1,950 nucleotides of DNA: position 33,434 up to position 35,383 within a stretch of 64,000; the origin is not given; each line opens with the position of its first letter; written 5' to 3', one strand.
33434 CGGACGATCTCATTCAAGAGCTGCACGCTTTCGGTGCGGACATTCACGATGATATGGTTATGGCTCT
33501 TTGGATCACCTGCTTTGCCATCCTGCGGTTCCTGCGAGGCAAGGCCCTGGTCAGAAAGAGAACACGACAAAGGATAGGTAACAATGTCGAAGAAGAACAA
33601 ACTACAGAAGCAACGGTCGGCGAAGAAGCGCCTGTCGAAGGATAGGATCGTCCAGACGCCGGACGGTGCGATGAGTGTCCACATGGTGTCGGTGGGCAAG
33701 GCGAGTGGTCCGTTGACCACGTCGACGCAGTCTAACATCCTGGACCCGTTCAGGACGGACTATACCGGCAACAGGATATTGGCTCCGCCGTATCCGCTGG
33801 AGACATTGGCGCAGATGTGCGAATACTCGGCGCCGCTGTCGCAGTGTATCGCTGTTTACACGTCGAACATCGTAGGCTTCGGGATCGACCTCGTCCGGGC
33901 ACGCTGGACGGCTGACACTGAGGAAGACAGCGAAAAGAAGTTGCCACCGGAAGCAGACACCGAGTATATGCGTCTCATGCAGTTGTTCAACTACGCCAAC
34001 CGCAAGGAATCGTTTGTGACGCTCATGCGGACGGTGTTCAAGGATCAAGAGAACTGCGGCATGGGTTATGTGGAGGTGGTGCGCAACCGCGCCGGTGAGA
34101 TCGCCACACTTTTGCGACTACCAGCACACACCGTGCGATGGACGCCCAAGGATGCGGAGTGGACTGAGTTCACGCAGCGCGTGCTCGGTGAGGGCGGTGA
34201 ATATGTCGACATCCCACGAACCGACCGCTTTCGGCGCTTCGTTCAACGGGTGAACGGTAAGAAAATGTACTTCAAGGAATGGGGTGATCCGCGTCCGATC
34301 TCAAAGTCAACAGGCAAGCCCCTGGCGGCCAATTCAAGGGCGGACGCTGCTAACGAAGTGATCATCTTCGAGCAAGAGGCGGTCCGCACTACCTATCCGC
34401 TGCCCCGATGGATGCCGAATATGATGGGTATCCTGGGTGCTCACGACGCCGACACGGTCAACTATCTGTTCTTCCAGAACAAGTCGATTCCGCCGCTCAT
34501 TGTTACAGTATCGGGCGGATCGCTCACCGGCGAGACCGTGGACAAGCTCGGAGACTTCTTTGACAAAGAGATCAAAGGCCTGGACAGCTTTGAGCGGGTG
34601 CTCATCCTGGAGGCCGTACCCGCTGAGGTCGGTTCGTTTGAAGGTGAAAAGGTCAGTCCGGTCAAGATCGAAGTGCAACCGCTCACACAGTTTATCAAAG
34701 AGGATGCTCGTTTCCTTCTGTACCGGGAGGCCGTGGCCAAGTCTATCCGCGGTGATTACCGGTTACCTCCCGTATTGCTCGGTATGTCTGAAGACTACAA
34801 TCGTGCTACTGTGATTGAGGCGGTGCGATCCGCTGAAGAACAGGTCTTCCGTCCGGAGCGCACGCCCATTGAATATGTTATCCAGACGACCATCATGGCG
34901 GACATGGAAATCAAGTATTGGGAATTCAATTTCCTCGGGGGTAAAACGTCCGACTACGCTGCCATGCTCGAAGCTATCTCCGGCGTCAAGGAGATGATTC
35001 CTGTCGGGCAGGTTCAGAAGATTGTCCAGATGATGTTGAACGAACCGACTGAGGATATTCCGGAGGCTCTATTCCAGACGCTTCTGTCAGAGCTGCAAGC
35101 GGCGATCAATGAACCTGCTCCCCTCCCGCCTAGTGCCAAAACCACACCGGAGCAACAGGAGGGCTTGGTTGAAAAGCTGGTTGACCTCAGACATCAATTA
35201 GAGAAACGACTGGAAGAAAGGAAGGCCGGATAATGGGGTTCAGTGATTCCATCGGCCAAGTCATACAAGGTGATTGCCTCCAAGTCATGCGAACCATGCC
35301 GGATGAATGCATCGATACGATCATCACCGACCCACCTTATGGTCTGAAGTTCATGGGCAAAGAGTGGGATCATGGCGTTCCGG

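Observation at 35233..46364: An ~11-kb accessory insertion separates the portal gene from the MuF/gp7-like head gene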

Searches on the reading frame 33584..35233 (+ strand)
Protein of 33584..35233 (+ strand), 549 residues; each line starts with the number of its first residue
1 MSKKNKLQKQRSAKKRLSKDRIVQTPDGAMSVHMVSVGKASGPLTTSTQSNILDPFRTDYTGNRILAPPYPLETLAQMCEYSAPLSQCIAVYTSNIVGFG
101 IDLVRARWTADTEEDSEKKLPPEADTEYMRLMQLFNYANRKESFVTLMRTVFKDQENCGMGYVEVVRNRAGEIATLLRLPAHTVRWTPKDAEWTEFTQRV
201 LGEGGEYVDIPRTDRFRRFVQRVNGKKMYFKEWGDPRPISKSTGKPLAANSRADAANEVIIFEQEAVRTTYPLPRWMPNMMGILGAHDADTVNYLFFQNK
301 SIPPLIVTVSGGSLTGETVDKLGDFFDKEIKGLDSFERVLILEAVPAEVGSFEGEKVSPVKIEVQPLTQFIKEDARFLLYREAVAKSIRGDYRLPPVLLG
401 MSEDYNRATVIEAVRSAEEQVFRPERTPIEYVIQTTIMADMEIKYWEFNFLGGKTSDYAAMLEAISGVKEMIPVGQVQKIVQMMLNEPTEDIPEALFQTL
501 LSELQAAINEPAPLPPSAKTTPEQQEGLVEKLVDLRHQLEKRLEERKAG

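Call 3: search_protein_families(library=pfam, proteins=[window:33584-35233:+], max_evalue=0.01)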
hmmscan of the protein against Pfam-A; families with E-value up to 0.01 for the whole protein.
window:33584-35233:+ (549 aa): 1 family
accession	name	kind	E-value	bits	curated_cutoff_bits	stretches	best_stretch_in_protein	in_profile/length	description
PF04860.17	Phage_portal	-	2.2e-13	50.5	39.1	1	130-466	36-303/321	Phage portal protein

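Call 4: search_protein_families(library=phrogs, proteins=[window:33584-35233:+], max_evalue=0.001)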
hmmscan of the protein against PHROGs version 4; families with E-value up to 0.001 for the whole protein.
window:33584-35233:+ (549 aa): 3 families
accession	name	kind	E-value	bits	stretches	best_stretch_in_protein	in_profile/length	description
phrog_12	-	head and packaging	9.4e-32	111.8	1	9-466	21-396/646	portal protein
phrog_2662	-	head and packaging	8e-14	52.1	1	43-451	27-369/717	portal protein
phrog_68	-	head and packaging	0.0002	21.2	0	151-197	99-145/344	portal protein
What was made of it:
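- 33584..35233 (+): Portal gene (left flank of the block). Pfam Phage_portal 50.5 bits; phrog_12 (calls 3, 4).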

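Call 12: search_dna_similar(query=window:33584-35233:+, collection=phages, mode=protein, max_rows=25)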
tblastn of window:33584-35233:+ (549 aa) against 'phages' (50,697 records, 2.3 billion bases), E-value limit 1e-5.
Records with a match: 251; places in all: 253; records where one place covers at least 80% of the query: 28.
Best place of each record, by identity: <60% 251.
By first word of the organism name: Streptomyces 127; Vibrio 33; Pseudomonas 12; Lactococcus 11; Clostridium 10; Bacteriophage 8; Rhodococcus 8; Bacillus 7; Halorubrum 7; Rhizobium 6; and 9 more.
By host as written in the record: Streptomyces griseus ATCC 10137 52; Streptomyces lividans JI 1326 29; - 22; Streptomyces viridochromogenes DSM40736 12; Lactococcus lactis SMQ-86 10; Streptomyces sanglieri UNT16F27A 9; Clostridium perfringens 7; Streptomyces mirabilis NRRL B-2400 7; and 54 more.
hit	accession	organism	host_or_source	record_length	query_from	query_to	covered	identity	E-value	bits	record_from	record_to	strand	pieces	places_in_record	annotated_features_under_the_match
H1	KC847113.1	Bacillus phage PBP180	Bacillus pumilus strain CCTCC AB94180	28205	32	517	89%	34.1%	3e-66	239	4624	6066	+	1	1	defective phage PBP180 | capsid portal protein | terminase large subunit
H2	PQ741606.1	Agrobacterium phage JP1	Agrobacterium tumefaciens 15955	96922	44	547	92%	29.3%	3e-54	204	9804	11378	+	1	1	portal protein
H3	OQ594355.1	Aeromonas phage HJ05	Aeromonas hydrophila AH10 (CCTCC ...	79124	44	491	82%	32.3%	4e-58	215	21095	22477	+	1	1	hypothetical protein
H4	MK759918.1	Bacillus phage vB_BtS_B83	Bacillus thuringiensis VKM B-83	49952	30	466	80%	32.5%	6e-59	218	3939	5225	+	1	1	portal protein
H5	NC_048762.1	Bacillus phage vB_BtS_B83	Bacillus thuringiensis VKM B-83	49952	30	466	80%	32.5%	6e-59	218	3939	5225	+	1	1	portal protein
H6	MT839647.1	Bacteriophage sp.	human fecal samples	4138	9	494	89%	29.1%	9e-48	184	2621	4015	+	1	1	record has no annotation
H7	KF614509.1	Rhizobium phage vB_RleS_L338C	Rhizobium leguminosarum biovar viciae ...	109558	21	465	81%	31.6%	6e-60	221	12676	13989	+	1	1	portal protein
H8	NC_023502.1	Rhizobium phage vB_RleS_L338C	Rhizobium leguminosarum biovar viciae ...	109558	21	465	81%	31.6%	6e-60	221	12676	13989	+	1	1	portal protein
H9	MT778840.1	Rhizobium phage P11VFA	-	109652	21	465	81%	31.6%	6e-60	221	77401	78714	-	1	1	hypothetical protein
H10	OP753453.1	Clostridium phage E1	Clostridium perfringens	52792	28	509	88%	28.9%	1e-40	163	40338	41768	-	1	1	portal protein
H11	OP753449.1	Clostridium phage A2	Clostridium perfringens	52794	28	509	88%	28.9%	1e-40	163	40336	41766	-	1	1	portal protein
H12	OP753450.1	Clostridium phage C2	Clostridium perfringens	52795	28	509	88%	28.9%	1e-40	163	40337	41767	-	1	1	portal protein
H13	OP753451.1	Clostridium phage H1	Clostridium perfringens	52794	28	509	88%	28.9%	1e-40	163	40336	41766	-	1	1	portal protein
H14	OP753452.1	Clostridium phage D1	Clostridium perfringens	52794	28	509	88%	28.9%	1e-40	163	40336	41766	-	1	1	portal protein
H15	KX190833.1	Bacillus phage vB_BtS_BMBtp14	Bacillus thuringiensis BGSC 4AJ1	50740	29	474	81%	31.0%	6e-57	212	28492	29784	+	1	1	portal protein | terminase B protein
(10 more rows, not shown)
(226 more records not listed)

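Call 13: find_related_loci(query=window:33584-35233:+, collection=viral_contigs, flank=10000)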
Query window:33584-35233:+ (549 aa) in viral_contigs; peptide patterns used: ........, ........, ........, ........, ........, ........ (x = any residue, [..] = any of these).
18 stretches matched a pattern, but none encodes a relative of the query by tblastn (E <= 1e-3).
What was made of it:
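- Tried and rejected: Single-protein portal scan of IMG/VR: no relative (call 13).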

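Call 14: find_homologous_proteins(query=window:33584-35233:+, max_evalue=1e-20)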
Query window:33584-35233:+ (549 aa): 68 proteins with E <= 1e-20 among 8000 candidates.
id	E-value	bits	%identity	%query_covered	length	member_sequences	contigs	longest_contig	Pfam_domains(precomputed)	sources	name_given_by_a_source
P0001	0.0e+0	1142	93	100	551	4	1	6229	PF04860.18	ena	-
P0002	2.7e-216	737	64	100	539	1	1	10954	PF04860.18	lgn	-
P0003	1.2e-192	659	58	99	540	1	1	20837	PF04860.18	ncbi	-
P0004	1.6e-184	633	58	97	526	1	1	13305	PF04860.18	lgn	-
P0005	1.9e-181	622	56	97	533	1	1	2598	PF04860.18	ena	-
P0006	9.3e-177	607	55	96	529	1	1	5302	PF04860.18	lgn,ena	-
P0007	4.2e-176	605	55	97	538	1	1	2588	PF04860.18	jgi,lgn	jgi:PBSX family phage portal protein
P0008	1.6e-148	514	48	97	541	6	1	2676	PF04860.18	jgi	jgi:PBSX family phage portal protein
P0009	1.4e-142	494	48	96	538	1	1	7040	PF04860.18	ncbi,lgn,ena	-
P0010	1.8e-141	491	47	95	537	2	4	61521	PF04860.18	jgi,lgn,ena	-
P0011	2.2e-138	480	47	95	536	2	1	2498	PF04860.18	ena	-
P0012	1.3e-137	478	46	94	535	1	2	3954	PF04860.18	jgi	-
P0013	9.7e-135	468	46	97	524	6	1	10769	PF04860.18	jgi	-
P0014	1.4e-132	461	45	95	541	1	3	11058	PF04860.18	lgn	-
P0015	3.6e-127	443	44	94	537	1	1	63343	PF04860.18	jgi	-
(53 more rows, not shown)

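Call 15: find_encoding_contigs(protein=P0001, flank=10000, max_places=3)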
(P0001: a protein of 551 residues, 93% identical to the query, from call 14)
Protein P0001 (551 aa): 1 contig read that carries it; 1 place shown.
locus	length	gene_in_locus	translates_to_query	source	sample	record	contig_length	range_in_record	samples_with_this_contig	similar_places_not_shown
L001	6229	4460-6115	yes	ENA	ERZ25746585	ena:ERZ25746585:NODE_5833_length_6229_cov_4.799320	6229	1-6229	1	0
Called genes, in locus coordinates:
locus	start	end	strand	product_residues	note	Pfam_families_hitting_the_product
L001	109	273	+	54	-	-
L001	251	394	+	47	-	-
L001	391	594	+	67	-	-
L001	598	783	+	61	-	-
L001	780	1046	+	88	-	-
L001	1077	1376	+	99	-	-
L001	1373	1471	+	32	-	-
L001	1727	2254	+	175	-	PF02195:ParB_N (weak)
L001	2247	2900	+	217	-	-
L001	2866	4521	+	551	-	-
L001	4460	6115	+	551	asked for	PF04860:Phage_portal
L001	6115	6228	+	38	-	?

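Call 16: find_encoding_contigs(protein=P0002, flank=10000, max_places=3)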
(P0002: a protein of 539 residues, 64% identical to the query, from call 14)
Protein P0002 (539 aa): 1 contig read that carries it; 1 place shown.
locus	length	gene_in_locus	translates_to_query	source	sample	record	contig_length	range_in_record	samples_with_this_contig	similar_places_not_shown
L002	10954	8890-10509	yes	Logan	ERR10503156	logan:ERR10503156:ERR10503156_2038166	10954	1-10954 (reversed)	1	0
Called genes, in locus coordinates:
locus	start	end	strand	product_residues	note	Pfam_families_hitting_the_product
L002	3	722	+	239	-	?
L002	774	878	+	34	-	-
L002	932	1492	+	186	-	-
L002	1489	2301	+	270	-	PF07505:DUF5131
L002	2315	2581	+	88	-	-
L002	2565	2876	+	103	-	-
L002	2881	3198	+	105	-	-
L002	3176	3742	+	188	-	-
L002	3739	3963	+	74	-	-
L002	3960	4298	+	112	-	-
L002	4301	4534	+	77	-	-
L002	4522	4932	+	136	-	PF04463:2-thiour_desulf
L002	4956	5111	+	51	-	-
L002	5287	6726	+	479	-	PF02195:ParB_N (weak)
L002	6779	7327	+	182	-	-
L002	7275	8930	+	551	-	-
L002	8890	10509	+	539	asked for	PF04860:Phage_portal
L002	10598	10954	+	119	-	?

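Call 17: find_encoding_contigs(protein=P0003, flank=10000, max_places=3)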
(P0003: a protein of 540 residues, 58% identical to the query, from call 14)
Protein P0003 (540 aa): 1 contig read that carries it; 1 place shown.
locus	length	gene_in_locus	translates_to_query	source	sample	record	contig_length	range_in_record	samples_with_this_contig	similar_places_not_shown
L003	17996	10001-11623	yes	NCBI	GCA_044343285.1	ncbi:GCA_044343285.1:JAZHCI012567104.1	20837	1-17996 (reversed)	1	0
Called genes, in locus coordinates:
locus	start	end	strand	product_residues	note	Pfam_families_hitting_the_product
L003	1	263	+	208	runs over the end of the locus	-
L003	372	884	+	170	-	PF07799:DUF1643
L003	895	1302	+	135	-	-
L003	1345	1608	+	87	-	-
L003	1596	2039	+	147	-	-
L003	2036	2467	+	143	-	-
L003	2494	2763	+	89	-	-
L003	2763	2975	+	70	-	-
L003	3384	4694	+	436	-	PF00176:SNF2-rel_dom (faint), PF00271:Helicase_C (weak)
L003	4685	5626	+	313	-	PF01555:N6_N4_Mtase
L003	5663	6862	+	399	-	PF00145:DNA_methylase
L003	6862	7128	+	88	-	-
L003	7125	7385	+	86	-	-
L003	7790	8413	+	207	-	-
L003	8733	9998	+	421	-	-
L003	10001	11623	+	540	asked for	PF04860:Phage_portal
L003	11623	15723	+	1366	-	-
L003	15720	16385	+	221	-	-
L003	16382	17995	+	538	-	?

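Call 18: find_encoding_contigs(protein=P0004, flank=10000, max_places=3)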
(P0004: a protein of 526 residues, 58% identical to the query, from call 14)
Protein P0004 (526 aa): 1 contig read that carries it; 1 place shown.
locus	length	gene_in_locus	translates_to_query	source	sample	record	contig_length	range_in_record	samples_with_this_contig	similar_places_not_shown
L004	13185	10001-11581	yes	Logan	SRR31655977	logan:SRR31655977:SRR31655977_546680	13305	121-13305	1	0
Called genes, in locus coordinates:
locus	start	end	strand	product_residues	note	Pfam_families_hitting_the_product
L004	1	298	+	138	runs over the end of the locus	?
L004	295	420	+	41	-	-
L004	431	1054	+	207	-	-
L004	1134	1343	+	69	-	-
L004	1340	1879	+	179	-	PF07799:DUF1643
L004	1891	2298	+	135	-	-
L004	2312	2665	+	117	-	-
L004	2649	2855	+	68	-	-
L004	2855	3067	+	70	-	-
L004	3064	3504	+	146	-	PF05869:Dam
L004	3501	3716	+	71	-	PF23858:DUF7220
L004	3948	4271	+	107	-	-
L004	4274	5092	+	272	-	PF07505:DUF5131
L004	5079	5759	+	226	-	-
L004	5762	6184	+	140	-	-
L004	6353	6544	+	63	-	-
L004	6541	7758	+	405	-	PF02195:ParB_N (weak), PF01555:N6_N4_Mtase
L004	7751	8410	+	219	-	-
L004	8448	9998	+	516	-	-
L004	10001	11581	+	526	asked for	PF04860:Phage_portal (weak)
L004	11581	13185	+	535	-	?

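Call 19: find_encoding_contigs(protein=P0010, flank=10000, max_places=3)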
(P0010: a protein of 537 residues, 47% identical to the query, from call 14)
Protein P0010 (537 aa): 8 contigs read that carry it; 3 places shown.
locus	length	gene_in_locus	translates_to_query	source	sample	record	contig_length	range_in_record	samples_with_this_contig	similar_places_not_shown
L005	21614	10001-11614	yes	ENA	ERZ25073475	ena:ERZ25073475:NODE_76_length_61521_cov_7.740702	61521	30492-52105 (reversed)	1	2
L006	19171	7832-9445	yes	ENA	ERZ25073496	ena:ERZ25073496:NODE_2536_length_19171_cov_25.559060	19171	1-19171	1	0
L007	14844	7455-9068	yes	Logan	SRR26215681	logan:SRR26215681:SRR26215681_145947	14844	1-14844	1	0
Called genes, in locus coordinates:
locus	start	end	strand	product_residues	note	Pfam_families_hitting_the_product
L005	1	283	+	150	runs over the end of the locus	-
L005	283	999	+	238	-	-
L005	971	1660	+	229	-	-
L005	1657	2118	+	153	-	-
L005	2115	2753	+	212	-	-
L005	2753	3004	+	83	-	-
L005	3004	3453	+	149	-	-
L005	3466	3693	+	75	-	-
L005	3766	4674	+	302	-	PF07505:DUF5131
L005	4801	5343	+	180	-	PF00075:RNase_H (weak), PF13456:RVT_3 (weak)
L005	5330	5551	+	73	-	-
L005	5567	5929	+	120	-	-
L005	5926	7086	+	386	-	PF01555:N6_N4_Mtase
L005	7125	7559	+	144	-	-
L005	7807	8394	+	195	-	-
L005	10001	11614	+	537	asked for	PF04860:Phage_portal (faint)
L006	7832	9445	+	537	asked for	PF04860:Phage_portal (faint)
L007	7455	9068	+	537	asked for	PF04860:Phage_portal (faint)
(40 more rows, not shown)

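Call 20: find_encoding_contigs(protein=P0015, flank=10000, max_places=3)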
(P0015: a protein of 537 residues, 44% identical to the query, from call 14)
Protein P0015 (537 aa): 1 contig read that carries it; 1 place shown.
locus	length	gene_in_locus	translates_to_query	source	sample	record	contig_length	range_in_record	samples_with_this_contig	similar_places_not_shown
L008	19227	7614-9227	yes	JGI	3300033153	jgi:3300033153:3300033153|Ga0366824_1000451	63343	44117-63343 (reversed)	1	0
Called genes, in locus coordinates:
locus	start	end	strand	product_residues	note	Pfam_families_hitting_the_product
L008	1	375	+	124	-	?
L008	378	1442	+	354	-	PF00154:RecA_N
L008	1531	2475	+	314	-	PF02739:5_3_exonuc_N, PF01367:5_3_exonuc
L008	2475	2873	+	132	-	-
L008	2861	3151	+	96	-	-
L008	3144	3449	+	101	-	PF13223:DUF4031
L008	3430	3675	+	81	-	-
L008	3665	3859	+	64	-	-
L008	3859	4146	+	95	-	-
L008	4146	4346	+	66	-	-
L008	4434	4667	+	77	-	-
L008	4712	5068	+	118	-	-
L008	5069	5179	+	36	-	-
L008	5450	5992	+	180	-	-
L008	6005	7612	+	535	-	-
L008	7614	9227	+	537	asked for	PF04860:Phage_portal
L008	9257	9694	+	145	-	-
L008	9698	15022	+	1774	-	PF15892:BNR_4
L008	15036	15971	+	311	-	-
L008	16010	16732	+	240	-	-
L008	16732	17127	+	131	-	-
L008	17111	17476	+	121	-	-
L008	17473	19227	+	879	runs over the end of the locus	PF04233:Phage_Mu_F (weak)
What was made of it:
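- L008 independently has a BNR_4 giant in the same slot, next to an enlarged 879-aa MuF (call 20).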

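Call 49: search_protein_families(library=pfam, proteins=[L003:11623-15720:+, L003:15720-16382:+, L003:16382-17995:+, L004:11581-13185:+, L002:10598-10954:+, L008:9698-15019:+, L008:15036-15968:+, L008:16010-16729:+, L008:17473-19227:+], max_evalue=0.01)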
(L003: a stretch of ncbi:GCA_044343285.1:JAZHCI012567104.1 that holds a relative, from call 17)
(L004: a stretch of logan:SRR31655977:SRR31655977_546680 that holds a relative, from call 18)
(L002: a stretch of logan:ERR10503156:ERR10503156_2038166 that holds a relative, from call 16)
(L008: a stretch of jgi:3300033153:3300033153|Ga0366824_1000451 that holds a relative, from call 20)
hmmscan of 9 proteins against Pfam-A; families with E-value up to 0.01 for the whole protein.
L003:11623-15720:+ (1366 aa): 0 families

L003:15720-16382:+ (221 aa): 0 families

L003:16382-17995:+ (538 aa): 0 families

L004:11581-13185:+ (535 aa): 0 families

L002:10598-10954:+ (119 aa): 0 families

L008:9698-15019:+ (1774 aa): 2 families
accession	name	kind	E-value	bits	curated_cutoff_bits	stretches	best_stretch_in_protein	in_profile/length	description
PF15892.11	BNR_4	-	4.3e-21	75.9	27.3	1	300-603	3-270/272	BNR repeat-containing family member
PF13088.12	BNR_2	-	0.0024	17.7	31.4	0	365-507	16-154/277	BNR repeat-like domain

L008:15036-15968:+ (311 aa): 1 family
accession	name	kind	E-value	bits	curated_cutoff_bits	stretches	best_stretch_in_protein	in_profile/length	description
PF23155.1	DUF7053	-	0.0082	16.4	27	0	259-302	71-114/171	Domain of unknown function (DUF7053)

L008:16010-16729:+ (240 aa): 0 families

L008:17473-19227:+ (585 aa): 1 family
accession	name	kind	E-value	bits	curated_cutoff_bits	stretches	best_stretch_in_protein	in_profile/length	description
PF04233.19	Phage_Mu_F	-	3.4e-06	28.2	29.6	1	168-318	1-111/112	Phage Mu protein F like protein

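Call 73: find_related_loci(query=A11, collection=viral_contigs, flank=10000)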
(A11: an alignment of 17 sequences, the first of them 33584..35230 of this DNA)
Query A11 (549 aa) in viral_contigs; peptide patterns used: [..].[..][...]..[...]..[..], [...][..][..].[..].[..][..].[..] (x = any residue, [..] = any of these).
83 stretches matched a pattern; 53 encode a relative of the query (tblastn E <= 1e-3); 53 distinct loci.
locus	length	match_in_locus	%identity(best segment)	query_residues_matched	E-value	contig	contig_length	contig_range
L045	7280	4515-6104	43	2-544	3e-139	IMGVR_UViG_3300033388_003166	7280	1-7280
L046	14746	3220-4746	44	28-549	2e-134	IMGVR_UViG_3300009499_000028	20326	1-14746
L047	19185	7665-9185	44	30-543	7e-134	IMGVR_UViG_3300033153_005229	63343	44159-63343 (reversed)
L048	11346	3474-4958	41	49-549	6e-122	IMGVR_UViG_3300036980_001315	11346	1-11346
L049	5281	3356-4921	43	23-545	3e-117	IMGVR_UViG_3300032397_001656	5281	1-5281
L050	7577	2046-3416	40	53-511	1e-105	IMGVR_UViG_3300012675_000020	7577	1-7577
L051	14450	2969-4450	35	54-549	3e-85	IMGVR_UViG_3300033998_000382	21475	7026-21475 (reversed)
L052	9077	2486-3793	36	48-494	5e-80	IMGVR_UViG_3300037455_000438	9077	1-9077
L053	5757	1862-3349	33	31-535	2e-78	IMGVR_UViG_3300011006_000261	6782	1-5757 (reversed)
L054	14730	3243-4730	33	31-535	8e-78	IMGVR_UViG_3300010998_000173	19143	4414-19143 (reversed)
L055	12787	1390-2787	34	31-505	3e-77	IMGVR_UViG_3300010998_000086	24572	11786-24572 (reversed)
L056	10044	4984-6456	34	54-542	1e-76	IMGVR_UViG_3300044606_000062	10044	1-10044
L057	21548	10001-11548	34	23-548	9e-76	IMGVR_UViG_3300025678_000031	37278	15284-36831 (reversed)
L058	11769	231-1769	32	47-545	1e-73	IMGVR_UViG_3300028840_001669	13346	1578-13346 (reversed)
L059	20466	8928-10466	32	47-545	2e-73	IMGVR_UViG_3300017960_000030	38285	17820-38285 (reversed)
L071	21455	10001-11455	32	30-526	2e-84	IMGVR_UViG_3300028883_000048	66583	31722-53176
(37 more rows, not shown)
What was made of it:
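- Tried and rejected: This was solved by using a portal alignment instead (call 73).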

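Call 97: search_protein_families(library=pfam, proteins=[L003:11623-15720:+], max_evalue=10)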
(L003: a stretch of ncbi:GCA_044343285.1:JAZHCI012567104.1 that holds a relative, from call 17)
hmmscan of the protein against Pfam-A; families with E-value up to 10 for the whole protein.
L003:11623-15720:+ (1366 aa): 0 families
